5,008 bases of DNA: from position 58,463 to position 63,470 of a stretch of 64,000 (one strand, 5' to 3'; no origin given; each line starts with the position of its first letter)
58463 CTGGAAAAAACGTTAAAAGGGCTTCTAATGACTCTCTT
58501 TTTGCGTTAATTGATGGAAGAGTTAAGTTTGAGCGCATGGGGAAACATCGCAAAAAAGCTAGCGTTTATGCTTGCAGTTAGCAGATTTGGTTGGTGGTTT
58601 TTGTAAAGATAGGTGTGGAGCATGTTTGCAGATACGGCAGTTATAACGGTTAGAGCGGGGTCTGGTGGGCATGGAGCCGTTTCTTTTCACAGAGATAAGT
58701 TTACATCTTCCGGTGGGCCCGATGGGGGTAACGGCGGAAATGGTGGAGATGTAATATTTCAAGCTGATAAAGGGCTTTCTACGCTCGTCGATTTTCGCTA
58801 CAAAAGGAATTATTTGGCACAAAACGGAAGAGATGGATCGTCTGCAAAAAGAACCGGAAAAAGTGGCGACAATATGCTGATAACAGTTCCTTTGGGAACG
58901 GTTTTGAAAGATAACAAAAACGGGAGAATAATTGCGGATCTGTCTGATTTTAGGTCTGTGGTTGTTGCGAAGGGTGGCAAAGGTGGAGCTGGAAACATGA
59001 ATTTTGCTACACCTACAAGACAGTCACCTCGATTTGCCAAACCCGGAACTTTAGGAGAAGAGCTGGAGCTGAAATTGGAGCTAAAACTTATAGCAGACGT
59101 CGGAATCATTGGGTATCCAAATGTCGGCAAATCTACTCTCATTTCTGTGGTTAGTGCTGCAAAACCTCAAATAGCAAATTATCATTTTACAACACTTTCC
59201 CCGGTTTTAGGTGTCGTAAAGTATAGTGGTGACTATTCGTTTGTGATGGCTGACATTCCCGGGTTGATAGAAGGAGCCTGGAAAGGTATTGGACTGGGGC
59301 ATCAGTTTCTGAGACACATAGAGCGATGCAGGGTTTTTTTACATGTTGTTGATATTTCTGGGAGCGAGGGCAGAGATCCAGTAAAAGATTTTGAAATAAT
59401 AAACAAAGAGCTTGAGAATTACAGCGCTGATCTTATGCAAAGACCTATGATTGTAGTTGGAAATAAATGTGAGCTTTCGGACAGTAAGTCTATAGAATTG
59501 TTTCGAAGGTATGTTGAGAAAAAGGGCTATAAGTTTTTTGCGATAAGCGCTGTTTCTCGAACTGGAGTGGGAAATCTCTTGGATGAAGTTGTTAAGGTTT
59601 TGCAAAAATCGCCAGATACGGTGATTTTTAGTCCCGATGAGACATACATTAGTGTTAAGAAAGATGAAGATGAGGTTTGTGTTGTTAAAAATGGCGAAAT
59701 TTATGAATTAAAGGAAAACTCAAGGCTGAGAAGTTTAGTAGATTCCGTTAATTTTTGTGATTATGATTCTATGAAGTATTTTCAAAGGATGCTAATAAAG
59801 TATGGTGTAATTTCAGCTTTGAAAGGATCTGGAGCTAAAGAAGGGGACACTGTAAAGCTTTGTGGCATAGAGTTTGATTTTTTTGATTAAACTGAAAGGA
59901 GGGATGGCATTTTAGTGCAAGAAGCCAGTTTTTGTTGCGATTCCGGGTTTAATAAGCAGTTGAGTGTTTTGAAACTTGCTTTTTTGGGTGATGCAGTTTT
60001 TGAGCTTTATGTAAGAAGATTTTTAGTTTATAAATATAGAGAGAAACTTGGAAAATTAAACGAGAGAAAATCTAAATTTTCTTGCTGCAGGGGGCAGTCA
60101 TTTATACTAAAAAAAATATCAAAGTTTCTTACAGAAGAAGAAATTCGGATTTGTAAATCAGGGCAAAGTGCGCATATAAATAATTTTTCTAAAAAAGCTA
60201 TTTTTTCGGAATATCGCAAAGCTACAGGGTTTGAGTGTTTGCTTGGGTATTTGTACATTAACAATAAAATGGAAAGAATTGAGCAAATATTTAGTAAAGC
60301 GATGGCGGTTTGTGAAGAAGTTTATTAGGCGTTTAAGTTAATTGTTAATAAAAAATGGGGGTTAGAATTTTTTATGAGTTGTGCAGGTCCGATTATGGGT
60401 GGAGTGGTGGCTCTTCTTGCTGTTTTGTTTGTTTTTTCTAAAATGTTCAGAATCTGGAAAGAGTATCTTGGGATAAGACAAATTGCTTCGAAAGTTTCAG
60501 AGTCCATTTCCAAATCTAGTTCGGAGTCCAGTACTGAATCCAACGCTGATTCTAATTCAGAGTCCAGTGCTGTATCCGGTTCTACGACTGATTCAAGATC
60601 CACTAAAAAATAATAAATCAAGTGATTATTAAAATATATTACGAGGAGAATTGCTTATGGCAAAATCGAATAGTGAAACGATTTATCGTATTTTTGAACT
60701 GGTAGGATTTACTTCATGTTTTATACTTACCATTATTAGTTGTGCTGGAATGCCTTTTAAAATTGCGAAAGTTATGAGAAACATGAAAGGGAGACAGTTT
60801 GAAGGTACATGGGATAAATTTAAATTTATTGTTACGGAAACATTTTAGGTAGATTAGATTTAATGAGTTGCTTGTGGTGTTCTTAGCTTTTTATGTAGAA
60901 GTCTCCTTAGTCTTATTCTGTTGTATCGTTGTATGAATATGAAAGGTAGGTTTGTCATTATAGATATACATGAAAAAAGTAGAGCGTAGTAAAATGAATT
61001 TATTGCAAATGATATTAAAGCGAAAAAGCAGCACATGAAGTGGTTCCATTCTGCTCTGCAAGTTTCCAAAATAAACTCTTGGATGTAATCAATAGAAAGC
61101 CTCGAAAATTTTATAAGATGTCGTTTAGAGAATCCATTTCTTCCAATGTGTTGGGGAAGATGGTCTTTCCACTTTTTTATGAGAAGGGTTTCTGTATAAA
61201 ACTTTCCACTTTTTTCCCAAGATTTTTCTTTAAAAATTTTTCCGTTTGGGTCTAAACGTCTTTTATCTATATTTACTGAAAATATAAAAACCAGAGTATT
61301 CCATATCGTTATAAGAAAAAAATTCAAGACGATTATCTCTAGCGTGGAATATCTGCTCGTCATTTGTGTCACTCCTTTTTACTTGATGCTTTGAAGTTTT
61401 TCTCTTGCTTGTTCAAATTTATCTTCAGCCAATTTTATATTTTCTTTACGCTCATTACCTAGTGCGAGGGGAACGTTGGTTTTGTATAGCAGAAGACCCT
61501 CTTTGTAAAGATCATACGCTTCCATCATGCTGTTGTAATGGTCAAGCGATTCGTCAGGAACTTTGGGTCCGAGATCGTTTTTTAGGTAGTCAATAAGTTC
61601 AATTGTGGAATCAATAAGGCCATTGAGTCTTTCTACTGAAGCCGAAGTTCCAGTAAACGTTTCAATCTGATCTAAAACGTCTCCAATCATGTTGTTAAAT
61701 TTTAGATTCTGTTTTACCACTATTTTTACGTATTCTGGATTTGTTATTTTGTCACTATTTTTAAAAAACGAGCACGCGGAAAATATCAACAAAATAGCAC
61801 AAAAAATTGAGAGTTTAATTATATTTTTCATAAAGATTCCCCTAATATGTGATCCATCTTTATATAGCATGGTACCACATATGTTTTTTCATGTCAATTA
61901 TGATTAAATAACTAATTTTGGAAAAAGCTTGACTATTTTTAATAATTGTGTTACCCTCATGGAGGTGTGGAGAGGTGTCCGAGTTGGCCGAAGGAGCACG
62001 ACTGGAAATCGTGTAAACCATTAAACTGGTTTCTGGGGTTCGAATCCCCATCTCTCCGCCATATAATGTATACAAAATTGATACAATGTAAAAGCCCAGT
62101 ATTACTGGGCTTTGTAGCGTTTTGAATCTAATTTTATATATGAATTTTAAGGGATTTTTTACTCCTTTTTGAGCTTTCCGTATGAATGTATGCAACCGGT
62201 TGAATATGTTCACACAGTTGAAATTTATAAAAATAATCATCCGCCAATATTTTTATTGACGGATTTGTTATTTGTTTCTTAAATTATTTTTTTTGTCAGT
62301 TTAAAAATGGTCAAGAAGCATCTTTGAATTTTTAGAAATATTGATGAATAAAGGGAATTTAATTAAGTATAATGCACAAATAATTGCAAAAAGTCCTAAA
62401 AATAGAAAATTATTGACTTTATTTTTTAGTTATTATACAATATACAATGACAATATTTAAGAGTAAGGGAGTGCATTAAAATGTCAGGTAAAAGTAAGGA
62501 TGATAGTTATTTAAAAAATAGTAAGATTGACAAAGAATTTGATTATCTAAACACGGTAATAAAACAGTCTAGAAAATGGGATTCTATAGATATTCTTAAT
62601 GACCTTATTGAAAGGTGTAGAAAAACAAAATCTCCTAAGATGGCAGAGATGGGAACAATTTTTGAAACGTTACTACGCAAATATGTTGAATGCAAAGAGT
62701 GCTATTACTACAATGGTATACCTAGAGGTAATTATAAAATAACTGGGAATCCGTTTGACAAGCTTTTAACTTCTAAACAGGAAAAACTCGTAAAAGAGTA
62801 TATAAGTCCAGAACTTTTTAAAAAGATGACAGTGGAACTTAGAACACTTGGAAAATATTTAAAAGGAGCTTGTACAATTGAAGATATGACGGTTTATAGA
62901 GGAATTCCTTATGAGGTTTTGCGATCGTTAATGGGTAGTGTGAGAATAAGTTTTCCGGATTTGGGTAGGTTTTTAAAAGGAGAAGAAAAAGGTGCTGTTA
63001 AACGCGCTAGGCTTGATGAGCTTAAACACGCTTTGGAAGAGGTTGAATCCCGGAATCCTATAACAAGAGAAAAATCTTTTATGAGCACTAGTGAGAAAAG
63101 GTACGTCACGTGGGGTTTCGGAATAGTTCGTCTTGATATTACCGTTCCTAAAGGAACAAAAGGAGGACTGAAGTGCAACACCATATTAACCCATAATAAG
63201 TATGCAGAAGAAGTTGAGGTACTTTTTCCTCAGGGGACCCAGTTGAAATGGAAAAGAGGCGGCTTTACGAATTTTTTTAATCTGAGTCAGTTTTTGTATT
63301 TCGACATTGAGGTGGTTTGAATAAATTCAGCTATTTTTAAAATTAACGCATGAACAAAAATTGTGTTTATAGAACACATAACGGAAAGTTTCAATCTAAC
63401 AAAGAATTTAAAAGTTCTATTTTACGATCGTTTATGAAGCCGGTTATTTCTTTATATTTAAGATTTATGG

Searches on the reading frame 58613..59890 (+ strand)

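Call 60: search_protein_families(library=pfam, proteins=[window:58613-59890:+], max_evalue=0.00001)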
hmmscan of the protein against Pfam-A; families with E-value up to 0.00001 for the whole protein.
window:58613-59890:+ (425 aa): 5 families
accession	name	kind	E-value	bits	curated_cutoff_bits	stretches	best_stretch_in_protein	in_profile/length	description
PF01018.28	GTP1_OBG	-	5.5e-57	192.2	27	1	7-159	2-155/155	GTP1/OBG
PF01926.29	MMR_HSR1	-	5.6e-26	91.3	21.9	1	162-285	1-113/113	50S ribosome-binding GTPase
PF09269.16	DUF1967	-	4.9e-16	59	27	1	368-423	15-70/70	Domain of unknown function (DUF1967)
PF02421.24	FeoB_N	-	1.1e-08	35.2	27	1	163-218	3-57/156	Ferrous iron transport protein B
PF00071.28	Ras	-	2.2e-06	27.8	21.6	0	239-330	72-160/162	Ras family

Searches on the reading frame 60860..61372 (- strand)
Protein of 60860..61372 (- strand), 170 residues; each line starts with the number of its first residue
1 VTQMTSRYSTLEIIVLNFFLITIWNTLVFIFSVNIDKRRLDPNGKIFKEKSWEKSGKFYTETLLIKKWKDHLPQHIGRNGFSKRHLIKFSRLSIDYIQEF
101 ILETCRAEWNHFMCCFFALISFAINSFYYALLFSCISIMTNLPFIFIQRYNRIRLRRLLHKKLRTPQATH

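Call 60: search_protein_families(library=pfam, proteins=[window:60860-61372:-], max_evalue=0.00001)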
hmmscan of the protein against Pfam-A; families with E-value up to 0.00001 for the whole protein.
window:60860-61372:- (170 aa): 1 family
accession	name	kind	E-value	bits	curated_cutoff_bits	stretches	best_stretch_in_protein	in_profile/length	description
PF18927.5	CrtO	-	1.4e-27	96.9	27.3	1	45-160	3-122/123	Glycosyl-4,4'-diaponeurosporenoate acyltransferase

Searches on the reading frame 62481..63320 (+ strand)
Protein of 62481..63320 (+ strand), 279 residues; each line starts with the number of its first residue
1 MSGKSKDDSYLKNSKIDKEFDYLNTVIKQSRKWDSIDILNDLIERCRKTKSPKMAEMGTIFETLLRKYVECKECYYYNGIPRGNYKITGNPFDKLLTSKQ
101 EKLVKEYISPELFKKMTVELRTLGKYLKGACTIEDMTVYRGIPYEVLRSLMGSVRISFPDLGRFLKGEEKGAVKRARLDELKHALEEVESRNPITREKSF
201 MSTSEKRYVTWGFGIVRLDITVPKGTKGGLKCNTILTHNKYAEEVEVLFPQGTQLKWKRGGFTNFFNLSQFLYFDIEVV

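Call 60: search_protein_families(library=pfam, proteins=[window:62481-63320:+], max_evalue=0.00001)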
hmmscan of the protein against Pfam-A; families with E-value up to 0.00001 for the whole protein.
window:62481-63320:+ (279 aa): 1 family
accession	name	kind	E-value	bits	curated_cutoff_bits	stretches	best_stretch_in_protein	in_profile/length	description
PF03496.20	ADPrib_exo_Tox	-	3.3e-09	36.8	23.4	1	121-257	59-173/196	ADP-ribosyltransferase exoenzyme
